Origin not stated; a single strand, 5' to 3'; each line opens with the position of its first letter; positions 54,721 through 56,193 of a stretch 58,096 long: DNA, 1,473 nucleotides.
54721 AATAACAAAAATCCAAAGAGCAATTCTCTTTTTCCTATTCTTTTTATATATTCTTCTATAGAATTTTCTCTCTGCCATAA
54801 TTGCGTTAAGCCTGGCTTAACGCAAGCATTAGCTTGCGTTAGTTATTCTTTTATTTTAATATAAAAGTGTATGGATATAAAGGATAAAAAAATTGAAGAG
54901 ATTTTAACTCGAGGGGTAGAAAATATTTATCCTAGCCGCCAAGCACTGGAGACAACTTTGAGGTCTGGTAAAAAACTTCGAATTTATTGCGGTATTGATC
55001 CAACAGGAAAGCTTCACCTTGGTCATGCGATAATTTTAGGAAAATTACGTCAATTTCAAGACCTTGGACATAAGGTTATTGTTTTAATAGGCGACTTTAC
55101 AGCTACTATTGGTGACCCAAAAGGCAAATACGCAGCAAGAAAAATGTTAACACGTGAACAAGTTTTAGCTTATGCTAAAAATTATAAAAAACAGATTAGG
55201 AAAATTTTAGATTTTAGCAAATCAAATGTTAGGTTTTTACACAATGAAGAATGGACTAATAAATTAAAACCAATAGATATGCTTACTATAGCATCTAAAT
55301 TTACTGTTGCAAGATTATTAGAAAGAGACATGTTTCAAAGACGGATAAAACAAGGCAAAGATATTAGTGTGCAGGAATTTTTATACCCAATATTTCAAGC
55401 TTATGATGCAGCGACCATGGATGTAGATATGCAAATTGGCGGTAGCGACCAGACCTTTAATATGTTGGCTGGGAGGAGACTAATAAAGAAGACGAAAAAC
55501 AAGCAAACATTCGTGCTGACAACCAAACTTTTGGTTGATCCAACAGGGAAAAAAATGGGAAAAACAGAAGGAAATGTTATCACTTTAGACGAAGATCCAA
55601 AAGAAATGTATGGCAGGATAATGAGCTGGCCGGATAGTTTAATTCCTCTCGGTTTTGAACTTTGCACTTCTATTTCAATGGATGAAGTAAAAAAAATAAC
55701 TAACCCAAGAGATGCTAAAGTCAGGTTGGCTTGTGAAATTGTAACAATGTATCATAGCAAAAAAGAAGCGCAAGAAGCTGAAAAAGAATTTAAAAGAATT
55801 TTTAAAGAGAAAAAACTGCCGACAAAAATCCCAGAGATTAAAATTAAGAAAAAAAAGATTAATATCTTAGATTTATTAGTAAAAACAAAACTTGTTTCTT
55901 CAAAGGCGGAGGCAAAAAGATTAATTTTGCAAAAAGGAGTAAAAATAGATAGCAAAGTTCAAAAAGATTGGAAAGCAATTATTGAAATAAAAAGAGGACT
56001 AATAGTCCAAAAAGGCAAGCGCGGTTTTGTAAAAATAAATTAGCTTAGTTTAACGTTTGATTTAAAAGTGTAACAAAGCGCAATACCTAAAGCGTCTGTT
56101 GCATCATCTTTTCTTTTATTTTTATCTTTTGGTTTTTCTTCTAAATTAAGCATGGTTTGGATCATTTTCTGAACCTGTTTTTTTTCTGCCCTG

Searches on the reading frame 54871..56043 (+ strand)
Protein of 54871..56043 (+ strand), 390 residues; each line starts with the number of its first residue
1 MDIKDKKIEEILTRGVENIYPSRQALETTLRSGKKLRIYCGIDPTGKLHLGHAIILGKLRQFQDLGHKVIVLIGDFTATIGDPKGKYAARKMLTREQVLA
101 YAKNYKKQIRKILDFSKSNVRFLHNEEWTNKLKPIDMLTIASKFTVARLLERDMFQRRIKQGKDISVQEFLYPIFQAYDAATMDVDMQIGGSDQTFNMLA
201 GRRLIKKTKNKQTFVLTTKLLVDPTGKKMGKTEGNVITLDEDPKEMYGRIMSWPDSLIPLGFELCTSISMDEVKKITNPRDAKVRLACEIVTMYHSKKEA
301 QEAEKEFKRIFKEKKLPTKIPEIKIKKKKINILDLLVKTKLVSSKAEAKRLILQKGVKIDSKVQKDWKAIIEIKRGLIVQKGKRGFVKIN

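Call 60: search_protein_families(library=ncbifam, proteins=[window:54871-56043:+], max_evalue=0.001)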
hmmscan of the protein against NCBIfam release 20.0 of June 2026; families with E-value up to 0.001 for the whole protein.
window:54871-56043:+ (390 aa): 7 families
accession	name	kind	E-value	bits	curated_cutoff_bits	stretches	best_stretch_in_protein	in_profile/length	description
TIGR00234.1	tyrS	equivalog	7.6e-114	380.9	113.8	1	6-390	5-404/406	tyrosine--tRNA ligase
NF006330.0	PRK08560.1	equivalog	2.5e-28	99.1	220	1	6-251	5-246/342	tyrosine--tRNA ligase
NF008925.0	PRK12285.1-2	equivalog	1.4e-09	37.4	451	1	24-251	51-274/365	tryptophan--tRNA ligase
TIGR00233.1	trpS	equivalog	7.2e-09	35.4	176.75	1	34-330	1-295/328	tryptophan--tRNA ligase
NF008927.0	PRK12285.1-4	equivalog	1.4e-05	24.3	478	1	29-148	67-177/385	tryptophan--tRNA ligase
NF008926.0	PRK12285.1-3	equivalog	0.00016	20.7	320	1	24-78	54-108/429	tryptophan--tRNA ligase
NF008922.0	PRK12283.1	equivalog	0.00076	18.5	572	0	36-67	4-33/400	tryptophan--tRNA ligase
